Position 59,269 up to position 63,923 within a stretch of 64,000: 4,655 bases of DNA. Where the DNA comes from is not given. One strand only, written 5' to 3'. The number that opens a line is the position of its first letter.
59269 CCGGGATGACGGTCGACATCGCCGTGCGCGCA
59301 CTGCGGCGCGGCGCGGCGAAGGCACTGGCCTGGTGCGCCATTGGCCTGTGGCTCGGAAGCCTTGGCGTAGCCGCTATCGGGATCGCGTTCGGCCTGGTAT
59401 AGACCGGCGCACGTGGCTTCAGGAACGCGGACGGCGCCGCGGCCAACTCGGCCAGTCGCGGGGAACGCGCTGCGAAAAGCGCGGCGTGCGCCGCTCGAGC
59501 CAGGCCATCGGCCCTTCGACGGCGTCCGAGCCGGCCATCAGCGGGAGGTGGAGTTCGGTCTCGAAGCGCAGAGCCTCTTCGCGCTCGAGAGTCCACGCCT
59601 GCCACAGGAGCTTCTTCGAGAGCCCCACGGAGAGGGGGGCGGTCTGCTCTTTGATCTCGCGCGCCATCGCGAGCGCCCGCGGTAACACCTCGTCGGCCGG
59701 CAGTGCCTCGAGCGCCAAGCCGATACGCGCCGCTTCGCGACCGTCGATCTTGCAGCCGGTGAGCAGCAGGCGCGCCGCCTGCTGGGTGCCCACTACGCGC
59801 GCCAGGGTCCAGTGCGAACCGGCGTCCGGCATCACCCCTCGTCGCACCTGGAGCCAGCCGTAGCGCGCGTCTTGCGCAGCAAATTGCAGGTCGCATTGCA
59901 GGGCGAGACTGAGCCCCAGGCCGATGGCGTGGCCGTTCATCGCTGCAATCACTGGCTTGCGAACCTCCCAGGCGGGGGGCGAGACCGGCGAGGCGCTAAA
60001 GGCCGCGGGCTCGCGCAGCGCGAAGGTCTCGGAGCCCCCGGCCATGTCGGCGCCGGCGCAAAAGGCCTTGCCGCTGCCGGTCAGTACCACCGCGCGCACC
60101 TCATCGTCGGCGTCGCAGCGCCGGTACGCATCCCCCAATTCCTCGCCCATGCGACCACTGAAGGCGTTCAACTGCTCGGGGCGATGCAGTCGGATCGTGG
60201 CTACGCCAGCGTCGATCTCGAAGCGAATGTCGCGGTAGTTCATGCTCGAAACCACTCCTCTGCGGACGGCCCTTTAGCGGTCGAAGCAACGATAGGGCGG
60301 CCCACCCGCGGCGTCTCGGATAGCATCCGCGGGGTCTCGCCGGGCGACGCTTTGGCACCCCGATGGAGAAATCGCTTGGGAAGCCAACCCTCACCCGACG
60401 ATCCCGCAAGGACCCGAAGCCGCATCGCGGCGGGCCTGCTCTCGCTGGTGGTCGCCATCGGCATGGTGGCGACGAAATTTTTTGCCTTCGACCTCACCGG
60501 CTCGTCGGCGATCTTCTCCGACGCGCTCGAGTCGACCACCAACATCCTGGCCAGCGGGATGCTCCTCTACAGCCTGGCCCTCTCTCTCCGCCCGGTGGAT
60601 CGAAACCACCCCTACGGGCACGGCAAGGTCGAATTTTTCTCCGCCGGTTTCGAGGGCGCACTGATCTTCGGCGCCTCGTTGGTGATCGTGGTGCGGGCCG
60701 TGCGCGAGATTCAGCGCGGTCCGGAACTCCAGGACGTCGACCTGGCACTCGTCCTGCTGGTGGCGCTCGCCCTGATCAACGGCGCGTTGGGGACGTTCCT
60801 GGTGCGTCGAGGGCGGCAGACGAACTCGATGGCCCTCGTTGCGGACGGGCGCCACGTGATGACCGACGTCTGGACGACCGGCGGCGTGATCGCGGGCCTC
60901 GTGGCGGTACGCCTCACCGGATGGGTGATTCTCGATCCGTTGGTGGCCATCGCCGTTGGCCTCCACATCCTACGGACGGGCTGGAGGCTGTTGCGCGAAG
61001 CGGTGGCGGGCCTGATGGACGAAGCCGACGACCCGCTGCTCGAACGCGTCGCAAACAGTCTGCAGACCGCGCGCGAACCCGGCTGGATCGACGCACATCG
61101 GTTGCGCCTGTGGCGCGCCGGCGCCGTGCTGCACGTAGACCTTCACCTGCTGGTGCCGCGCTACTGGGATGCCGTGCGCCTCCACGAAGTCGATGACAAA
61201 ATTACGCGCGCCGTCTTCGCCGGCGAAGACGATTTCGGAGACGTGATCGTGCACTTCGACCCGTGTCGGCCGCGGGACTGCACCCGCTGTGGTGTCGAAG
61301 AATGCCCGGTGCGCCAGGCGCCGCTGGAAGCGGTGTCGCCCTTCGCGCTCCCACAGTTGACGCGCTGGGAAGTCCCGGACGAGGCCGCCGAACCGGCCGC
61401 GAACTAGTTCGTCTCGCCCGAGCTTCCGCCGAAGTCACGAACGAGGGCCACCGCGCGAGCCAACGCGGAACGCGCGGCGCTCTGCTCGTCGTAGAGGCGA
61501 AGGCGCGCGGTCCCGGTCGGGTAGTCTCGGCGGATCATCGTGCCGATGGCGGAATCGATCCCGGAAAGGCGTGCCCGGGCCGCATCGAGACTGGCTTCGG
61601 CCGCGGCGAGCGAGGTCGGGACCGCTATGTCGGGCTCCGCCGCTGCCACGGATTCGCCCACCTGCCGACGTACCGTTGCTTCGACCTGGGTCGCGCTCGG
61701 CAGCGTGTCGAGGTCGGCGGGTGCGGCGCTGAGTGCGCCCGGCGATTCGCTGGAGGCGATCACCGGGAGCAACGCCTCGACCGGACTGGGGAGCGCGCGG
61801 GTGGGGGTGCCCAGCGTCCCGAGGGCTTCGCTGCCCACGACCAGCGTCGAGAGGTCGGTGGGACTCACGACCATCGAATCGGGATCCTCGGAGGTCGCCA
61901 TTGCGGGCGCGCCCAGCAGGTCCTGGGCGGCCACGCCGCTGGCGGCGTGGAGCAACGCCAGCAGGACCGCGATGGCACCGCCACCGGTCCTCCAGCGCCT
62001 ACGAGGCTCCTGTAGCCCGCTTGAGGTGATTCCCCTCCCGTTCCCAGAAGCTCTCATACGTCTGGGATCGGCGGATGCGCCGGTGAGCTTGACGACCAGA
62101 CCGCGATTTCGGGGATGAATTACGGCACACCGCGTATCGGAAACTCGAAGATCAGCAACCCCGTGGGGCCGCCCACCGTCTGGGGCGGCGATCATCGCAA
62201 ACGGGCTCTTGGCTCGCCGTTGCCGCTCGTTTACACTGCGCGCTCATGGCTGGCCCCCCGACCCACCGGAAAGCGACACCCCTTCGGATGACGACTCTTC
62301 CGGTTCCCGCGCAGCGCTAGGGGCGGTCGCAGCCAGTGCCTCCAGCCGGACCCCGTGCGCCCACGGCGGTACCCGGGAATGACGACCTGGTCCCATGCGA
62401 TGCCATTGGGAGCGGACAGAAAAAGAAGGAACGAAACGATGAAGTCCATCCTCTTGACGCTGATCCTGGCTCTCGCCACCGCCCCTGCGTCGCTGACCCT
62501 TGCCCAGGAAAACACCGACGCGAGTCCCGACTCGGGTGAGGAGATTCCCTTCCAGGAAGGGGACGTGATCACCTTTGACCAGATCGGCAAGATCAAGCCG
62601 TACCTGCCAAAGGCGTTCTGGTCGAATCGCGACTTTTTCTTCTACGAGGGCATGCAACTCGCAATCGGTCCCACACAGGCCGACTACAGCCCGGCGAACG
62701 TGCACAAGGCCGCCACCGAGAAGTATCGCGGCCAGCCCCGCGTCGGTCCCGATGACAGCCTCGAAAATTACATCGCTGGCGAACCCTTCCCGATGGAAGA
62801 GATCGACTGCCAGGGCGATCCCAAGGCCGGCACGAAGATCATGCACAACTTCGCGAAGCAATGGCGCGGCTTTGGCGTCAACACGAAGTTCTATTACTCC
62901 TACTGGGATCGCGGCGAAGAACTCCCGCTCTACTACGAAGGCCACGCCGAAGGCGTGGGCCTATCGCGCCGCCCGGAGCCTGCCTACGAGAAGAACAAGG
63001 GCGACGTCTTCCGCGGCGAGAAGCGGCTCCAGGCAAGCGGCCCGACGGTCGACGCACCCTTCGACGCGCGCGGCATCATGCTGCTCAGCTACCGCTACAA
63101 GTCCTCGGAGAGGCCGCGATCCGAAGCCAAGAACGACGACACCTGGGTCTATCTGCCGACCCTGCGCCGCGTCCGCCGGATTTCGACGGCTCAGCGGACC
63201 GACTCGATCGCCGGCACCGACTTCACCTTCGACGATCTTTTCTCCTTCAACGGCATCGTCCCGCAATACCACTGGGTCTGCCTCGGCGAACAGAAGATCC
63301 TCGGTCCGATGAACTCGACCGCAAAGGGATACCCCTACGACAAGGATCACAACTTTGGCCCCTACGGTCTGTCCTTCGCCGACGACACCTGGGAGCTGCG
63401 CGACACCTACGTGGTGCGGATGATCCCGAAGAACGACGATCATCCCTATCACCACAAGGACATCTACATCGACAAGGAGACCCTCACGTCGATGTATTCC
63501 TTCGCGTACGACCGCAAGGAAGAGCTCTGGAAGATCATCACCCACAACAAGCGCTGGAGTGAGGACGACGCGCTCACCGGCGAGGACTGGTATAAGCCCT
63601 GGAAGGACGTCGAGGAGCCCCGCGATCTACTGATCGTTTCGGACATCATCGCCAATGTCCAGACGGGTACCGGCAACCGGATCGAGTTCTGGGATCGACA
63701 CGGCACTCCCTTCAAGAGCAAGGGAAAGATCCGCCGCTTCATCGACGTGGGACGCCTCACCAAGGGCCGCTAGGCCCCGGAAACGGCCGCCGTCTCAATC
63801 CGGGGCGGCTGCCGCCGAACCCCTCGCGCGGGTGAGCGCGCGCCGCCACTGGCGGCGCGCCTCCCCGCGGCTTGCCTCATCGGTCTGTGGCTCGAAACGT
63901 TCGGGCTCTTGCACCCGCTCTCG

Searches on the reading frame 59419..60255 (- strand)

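Call 42: search_protein_families(library=pfam, proteins=[window:59419-60255:-], max_evalue=0.0001)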
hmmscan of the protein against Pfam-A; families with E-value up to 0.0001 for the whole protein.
window:59419-60255:- (278 aa): 2 families
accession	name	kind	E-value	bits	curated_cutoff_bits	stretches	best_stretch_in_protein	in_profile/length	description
PF00378.25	ECH_1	-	8.4e-56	189.5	27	1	13-262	1-250/251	Enoyl-CoA hydratase/isomerase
PF16113.10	ECH_2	-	2.3e-30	106.7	27.2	1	19-190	2-177/335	Enoyl-CoA hydratase/isomerase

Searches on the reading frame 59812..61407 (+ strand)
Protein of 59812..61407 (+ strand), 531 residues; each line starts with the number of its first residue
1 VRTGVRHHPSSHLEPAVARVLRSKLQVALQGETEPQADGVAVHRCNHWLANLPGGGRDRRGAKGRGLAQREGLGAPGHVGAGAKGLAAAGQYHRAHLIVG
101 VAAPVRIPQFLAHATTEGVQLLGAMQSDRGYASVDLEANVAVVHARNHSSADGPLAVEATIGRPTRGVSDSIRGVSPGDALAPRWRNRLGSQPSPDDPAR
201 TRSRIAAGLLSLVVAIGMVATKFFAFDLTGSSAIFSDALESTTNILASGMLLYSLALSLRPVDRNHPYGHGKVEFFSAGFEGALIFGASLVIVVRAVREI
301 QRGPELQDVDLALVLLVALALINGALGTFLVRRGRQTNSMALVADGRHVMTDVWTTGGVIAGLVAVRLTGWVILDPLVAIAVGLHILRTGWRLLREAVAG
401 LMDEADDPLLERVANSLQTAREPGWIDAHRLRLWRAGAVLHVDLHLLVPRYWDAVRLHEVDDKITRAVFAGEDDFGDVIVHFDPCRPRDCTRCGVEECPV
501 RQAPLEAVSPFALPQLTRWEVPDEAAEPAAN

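Call 42: search_protein_families(library=pfam, proteins=[window:59812-61407:+], max_evalue=0.0001)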
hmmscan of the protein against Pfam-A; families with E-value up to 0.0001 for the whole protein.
window:59812-61407:+ (531 aa): 2 families
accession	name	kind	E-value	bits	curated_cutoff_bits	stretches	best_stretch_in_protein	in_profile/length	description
PF01545.26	Cation_efflux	-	5.4e-41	141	26.6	1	209-402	2-198/198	Cation efflux family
PF16916.11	ZT_dimer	-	1.5e-10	41.3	26.7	1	413-485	9-78/78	Dimerisation domain of Zinc Transporter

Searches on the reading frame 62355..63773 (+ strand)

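Call 42: search_protein_families(library=pfam, proteins=[window:62355-63773:+], max_evalue=0.0001)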
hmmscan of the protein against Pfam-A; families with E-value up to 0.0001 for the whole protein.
window:62355-63773:+ (472 aa): 2 families
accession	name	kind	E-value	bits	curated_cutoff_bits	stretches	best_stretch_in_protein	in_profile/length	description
PF07044.18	DUF1329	-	1.2e-38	133.8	23.1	1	97-405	25-318/368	Protein of unknown function (DUF1329)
PF17131.11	LolA_like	-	5.8e-20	72.2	30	1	257-397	25-133/184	Outer membrane lipoprotein-sorting protein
